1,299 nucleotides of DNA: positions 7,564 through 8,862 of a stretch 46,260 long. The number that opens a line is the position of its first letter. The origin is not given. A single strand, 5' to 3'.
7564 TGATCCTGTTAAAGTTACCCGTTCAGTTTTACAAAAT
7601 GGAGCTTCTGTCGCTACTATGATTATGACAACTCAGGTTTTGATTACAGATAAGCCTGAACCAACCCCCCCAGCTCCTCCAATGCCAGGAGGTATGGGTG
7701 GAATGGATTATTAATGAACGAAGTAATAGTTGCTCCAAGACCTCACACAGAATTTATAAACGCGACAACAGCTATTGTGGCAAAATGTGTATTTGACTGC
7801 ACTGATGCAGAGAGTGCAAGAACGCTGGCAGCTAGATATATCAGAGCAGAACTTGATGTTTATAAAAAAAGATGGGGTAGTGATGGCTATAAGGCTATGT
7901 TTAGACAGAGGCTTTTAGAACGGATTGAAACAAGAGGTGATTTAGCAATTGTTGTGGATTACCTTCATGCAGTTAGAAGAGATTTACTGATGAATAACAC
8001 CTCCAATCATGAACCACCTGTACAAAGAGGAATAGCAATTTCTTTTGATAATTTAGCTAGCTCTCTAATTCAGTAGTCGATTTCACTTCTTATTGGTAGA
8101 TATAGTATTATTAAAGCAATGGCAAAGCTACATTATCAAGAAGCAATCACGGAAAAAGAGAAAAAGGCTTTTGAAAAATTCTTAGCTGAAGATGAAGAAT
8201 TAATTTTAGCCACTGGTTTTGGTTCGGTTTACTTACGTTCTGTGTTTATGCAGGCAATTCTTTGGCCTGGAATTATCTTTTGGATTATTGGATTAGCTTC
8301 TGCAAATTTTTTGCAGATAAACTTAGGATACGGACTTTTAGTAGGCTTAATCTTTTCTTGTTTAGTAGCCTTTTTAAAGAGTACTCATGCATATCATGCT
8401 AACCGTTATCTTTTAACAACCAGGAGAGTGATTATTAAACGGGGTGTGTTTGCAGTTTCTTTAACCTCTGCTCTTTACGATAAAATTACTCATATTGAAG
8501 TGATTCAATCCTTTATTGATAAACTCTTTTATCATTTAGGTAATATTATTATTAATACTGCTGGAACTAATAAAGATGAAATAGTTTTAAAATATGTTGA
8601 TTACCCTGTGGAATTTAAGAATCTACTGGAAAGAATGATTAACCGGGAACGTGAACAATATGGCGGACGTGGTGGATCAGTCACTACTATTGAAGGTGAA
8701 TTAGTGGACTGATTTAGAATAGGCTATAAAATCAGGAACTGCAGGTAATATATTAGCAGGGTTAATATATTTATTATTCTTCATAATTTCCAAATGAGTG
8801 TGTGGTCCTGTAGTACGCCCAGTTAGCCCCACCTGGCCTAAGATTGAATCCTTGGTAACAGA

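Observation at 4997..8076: Chaperonin operon interrupted and extended by three unknown small proteins (groES-orf115-orf115-groEL-orf120)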

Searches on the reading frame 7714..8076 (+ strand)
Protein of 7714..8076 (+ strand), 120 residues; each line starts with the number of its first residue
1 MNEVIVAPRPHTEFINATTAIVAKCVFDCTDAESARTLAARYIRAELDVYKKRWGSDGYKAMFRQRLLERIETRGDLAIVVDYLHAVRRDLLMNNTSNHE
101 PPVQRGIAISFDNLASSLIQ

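Call 3: search_protein_families(library=pfam, proteins=[window:7714-8076:+], max_evalue=1)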
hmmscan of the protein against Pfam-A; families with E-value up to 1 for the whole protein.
window:7714-8076:+ (120 aa): 1 family
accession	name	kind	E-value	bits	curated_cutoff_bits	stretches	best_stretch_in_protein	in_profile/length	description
PF19807.5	DUF6290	-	0.03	14.9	27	1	62-88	30-56/72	Family of unknown function (DUF6290)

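Call 4: search_protein_families(library=ncbifam, proteins=[window:7714-8076:+], max_evalue=1)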
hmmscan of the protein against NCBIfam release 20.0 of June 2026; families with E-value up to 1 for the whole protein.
window:7714-8076:+ (120 aa): 0 families

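Call 7: search_protein_families(library=phrogs, proteins=[window:7714-8076:+], max_evalue=1)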
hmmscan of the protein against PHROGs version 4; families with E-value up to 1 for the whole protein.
window:7714-8076:+ (120 aa): 1 family
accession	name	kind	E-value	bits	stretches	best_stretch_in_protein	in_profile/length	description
phrog_31996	-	unknown function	0.14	13.4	1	45-109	21-81/129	-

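Call 8: search_protein_families(library=padloc, proteins=[window:7714-8076:+], max_evalue=1)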
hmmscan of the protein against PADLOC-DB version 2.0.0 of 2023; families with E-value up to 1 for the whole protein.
window:7714-8076:+ (120 aa): 0 families

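Call 24: find_encoding_contigs(protein=window:7714-8076:+, flank=10000)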
Protein window:7714-8076:+ (120 aa): 1 contig read that carries it; 1 place shown.
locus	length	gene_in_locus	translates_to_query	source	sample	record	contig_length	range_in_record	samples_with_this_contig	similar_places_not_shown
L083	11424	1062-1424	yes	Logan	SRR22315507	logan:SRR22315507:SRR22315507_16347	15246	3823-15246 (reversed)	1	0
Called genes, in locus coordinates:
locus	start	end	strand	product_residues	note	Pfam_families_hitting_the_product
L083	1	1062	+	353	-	?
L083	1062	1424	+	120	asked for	-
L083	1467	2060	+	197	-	PF03703:bPH_2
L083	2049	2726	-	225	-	PF01551:Peptidase_M23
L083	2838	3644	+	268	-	PF08308:PEGA, PF08239:SH3_3, PF18348:SH3_16 (weak)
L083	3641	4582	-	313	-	PF01040:UbiA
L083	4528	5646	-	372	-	PF00953:Glycos_transf_4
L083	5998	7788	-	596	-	-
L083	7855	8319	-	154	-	-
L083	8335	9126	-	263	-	PF01026:TatD_DNase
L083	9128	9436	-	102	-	-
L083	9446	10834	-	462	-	PF00133:tRNA-synt_1, PF01406:tRNA-synt_1e, PF09334:tRNA-synt_1g, PF00133:tRNA-synt_1, PF01406:tRNA-synt_1e (weak)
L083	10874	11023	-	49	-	-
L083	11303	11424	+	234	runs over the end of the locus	PF09360:zf-CDGSH, PF06902:Fer4_19, PF09360:zf-CDGSH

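Call 37: search_protein_representatives(protein=window:7714-8076:+)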
Query: 120 residues. Proteins with E-value up to 0.001 (for the whole library): 2; up to 1e-10: 1; up to 1e-30: 1. The best 2 are listed.
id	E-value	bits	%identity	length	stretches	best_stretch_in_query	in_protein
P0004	2.8e-73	259.4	100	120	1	1-120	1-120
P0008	3.5e-10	56.2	42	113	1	9-118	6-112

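Call 48: find_encoding_contigs(protein=P0008, flank=6000)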
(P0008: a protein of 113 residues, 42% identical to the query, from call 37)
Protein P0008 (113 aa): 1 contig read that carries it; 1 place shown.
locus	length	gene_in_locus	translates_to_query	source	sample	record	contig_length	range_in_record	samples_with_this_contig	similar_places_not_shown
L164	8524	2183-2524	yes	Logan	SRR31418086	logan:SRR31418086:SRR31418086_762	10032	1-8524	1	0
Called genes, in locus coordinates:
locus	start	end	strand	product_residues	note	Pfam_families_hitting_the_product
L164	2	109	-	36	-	?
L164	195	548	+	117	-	PF00166:Cpn10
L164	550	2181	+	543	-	PF00118:Cpn60_TCP1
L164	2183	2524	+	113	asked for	-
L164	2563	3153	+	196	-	PF03703:bPH_2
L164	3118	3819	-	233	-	PF01551:Peptidase_M23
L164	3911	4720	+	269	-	PF08308:PEGA, PF08239:SH3_3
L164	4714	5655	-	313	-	PF01040:UbiA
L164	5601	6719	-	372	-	PF00953:Glycos_transf_4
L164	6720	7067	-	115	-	-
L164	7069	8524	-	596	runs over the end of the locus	-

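Call 64: search_dna_similar(query=window:7714-8073:+, collection=phages, mode=protein, max_evalue=0.1, max_rows=10)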
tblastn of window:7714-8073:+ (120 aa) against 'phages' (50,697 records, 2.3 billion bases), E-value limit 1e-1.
No match.
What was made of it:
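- On Phage protein families (PHROGs) / phage origin: No tblastn hit in 50,697 phage records for orfC (call 64).
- No tblastn hit in phages for orfC (call 64).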

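Call 66: predict_structure(alignment_id=A5)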
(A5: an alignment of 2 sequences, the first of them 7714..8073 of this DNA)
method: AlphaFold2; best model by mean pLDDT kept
length: 120 residues; sequences in the alignment: 2
mean_pLDDT: 71.3   pTM: 0.63
mean pLDDT of the five models: 71.3, 69.2, 68.5, 66.4, 48.7
residues with pLDDT >= 90: 4; 70-90: 74; 50-70: 29; < 50: 13
segments of 3 or more residues with pLDDT < 50: 1-13
pLDDT, mean of each block of 10 residues (from residue 1): 37 52 56 81 83 82 88 83 83 61 71 78
secondary structure, 60 per line:
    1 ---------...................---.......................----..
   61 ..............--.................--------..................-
elements in order: H10-28 H32-54 H59-74 H77-93 H102-119

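Call 69: fold_search(model_id=the predicted structure, library=pdb)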
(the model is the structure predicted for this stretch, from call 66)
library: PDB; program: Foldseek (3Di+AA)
matches with E <= 10: 159; with E <= 0.001: 0
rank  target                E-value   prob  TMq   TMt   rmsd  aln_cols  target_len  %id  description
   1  2dg8_C                4.6e-01  0.20  0.24  0.18  14.6       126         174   13  Crystal structure of the putative trasncriptional regulator SCO7518 from Streptomyces coelicolor A3(2) (released 2007-03-13)
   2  6fnd_C                5.3e-01  0.60  0.37  0.12  15.7       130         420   12  Crystal structure of Toxoplasma gondii AKMT (released 2018-11-14)
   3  6fnd_B                8.0e-01  0.30  0.31  0.11  16.8       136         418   12  Crystal structure of Toxoplasma gondii AKMT (released 2018-11-14)
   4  6fnd_A                8.4e-01  0.51  0.37  0.12  15.7       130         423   12  Crystal structure of Toxoplasma gondii AKMT (released 2018-11-14)
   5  2dg8_D                8.4e-01  0.16  0.25  0.19  15.0       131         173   13  Crystal structure of the putative trasncriptional regulator SCO7518 from Streptomyces coelicolor A3(2) (released 2007-03-13)
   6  2dg8_A                8.4e-01  0.15  0.24  0.18  14.4       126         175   14  Crystal structure of the putative trasncriptional regulator SCO7518 from Streptomyces coelicolor A3(2) (released 2007-03-13)
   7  2dg8_B                8.4e-01  0.15  0.24  0.18  14.9       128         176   14  Crystal structure of the putative trasncriptional regulator SCO7518 from Streptomyces coelicolor A3(2) (released 2007-03-13)
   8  6fnd_D                1.1e+00  0.30  0.31  0.11  15.9       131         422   11  Crystal structure of Toxoplasma gondii AKMT (released 2018-11-14)
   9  1h7c                  1.3e+00  0.30  0.33  0.36  15.2       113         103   18  human tubulin chaperone cofactor a (released 2002-06-13)
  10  8ce1_C                1.5e+00  0.12  0.29  0.19  11.2       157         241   13  Cytochrome c maturation complex CcmABCD (released 2023-09-06)
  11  2q24_B                1.8e+00  0.08  0.23  0.18  13.1       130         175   16  Crystal structure of TetR transcriptional regulator SCO0520 from Streptomyces coelicolor (released 2007-07-03)
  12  2dc3_B                1.9e+00  0.08  0.23  0.18  16.3       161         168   11  Crystal structure of human cytoglobin at 1.68 angstroms resolution (released 2006-05-23)
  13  5n1i_B                1.9e+00  0.08  0.23  0.16  12.6       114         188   14  unliganded form of the Mycobacterium tuberculosis repressor EthR2 (released 2017-04-26)
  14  8fkx_SU               1.9e+00  0.08  0.20  0.07  13.9       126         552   13  Human nucleolar pre-60S ribosomal subunit (State E) (released 2023-07-12)
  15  5iki_A                2.0e+00  0.18  0.34  0.13  11.8       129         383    8  CYP106A2 WITH SUBSTRATE ABIETIC ACID (released 2016-05-25)
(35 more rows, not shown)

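Call 70: search_solved_structures(query=A4, max_evalue=10)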
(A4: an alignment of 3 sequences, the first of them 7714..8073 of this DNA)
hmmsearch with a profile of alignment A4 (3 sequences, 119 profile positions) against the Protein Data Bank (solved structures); distinct sequences matched with E-value up to 10: 8.
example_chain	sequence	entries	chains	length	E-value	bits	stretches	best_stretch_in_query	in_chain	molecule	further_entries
9mgs_A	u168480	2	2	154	0.5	13.8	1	70-116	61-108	Aminoglycoside acetyltransferase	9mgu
2ec6_B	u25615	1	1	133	0.73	13.3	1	27-66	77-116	Myosin regulatory light chain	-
2w4t_Y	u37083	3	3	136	1.2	12.7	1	27-66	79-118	MYOSIN REGULATORY LIGHT CHAIN, STRIATED ADDUCTOR MUSCLE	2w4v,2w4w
1kk8_B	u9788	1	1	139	1.2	12.6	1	27-66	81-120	Myosin Regulatory Light Chain, Striated adductor muscle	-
1dfk_Y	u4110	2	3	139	1.2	12.6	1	27-66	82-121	MYOSIN HEAD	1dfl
1scm_B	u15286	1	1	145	1.2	12.6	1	27-66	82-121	MYOSIN REGULATORY LIGHT CHAIN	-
1bo4_A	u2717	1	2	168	1.3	12.5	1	69-116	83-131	PROTEIN (SERRATIA MARCESCENS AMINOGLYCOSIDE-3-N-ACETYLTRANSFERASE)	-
6bvc_A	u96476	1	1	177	1.4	12.4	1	69-116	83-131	Aminoglycoside-(3)-N-acetyltransferase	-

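Call 82: find_related_loci(query=A4, collection=viral_contigs, flank=5000)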
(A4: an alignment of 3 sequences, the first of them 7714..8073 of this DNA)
Query A4 (120 aa) in viral_contigs; peptide patterns used: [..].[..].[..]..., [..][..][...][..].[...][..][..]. (x = any residue, [..] = any of these).
36 stretches matched a pattern, but none encodes a relative of the query by tblastn (E <= 1e-3).

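Call 90: fold_search(model_id=the predicted structure, library=viral)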
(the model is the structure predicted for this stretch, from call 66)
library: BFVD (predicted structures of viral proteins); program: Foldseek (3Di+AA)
matches with E <= 10: 248; with E <= 0.001: 0
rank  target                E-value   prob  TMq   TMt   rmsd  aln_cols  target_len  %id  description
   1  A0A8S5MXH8            4.5e-01  0.33  0.28  0.06  18.5       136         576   12  Tail tape measure [Siphoviridae sp. cth2082]
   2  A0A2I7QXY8            4.9e-01  0.28  0.26  0.22  10.7       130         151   14  (no name in the UniProt tables at hand)
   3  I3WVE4                5.5e-01  0.18  0.21  0.11  11.1       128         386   16  Uncharacterized protein [Acinetobacter phage ZZ1]
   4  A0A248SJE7            6.0e-01  0.38  0.33  0.23  13.4       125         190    9  (no name in the UniProt tables at hand)
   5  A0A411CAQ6            7.8e-01  0.60  0.29  0.37  14.0        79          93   11  (no name in the UniProt tables at hand)
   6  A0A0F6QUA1            7.8e-01  0.20  0.24  0.23  16.8       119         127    8  Matrix protein 1 (Fragment) [Influenza B virus (B/Beijing/FL33/2013)]
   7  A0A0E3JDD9            8.6e-01  0.25  0.33  0.10  16.7       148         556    9  VP2 [Thetapolyomavirus trepennellii]
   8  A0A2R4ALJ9            1.1e+00  0.51  0.44  0.21  18.3       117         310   14  FAA hydrolase family protein [Aeromonas phage AhSzq-1]
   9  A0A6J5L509            1.1e+00  0.20  0.27  0.12  23.3       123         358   20  Uncharacterized protein [uncultured Caudovirales phage]
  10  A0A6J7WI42            1.2e+00  0.41  0.35  0.32  11.1       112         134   11  Uncharacterized protein [uncultured Caudovirales phage]
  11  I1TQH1                1.3e+00  0.44  0.29  0.25   8.7        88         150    9  (no name in the UniProt tables at hand)
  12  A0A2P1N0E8            1.3e+00  0.10  0.22  0.21  12.7       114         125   19  (no name in the UniProt tables at hand)
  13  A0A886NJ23            1.4e+00  0.13  0.24  0.10  15.8       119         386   21  (no name in the UniProt tables at hand)
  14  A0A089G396            1.4e+00  0.21  0.36  0.17   7.5       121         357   12  Polyprotein (Fragment) [Papaya ringspot virus]
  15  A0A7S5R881            1.5e+00  0.28  0.31  0.26   7.8        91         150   16  (no name in the UniProt tables at hand)
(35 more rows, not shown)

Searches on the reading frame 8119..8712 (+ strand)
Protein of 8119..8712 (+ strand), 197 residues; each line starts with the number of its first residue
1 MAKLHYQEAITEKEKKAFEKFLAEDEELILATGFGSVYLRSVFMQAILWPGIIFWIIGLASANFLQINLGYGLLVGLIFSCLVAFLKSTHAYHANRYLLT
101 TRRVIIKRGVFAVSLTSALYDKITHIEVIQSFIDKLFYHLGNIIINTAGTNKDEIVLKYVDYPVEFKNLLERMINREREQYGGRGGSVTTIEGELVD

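Call 3: search_protein_families(library=pfam, proteins=[window:8119-8712:+], max_evalue=1)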
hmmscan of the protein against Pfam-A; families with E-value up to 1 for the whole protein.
window:8119-8712:+ (197 aa): 2 families
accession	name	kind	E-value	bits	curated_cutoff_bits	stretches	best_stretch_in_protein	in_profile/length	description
PF03703.20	bPH_2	-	1e-10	42.1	22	1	92-162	1-68/78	Bacterial PH domain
PF12373.13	Msg2_C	-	0.4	10.6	25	0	9-18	13-22/30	Major surface glycoprotein 2 C terminal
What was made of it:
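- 8119..8712 (+): bPH_2-domain membrane protein. Conserved downstream neighbour of groEL across the clade and possibly the last gene of the transcript. Pfam bPH_2 E 1e-10 (call 3).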

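Call 4: search_protein_families(library=ncbifam, proteins=[window:8119-8712:+], max_evalue=1)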
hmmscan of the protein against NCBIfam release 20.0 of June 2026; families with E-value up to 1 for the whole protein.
window:8119-8712:+ (197 aa): 0 families
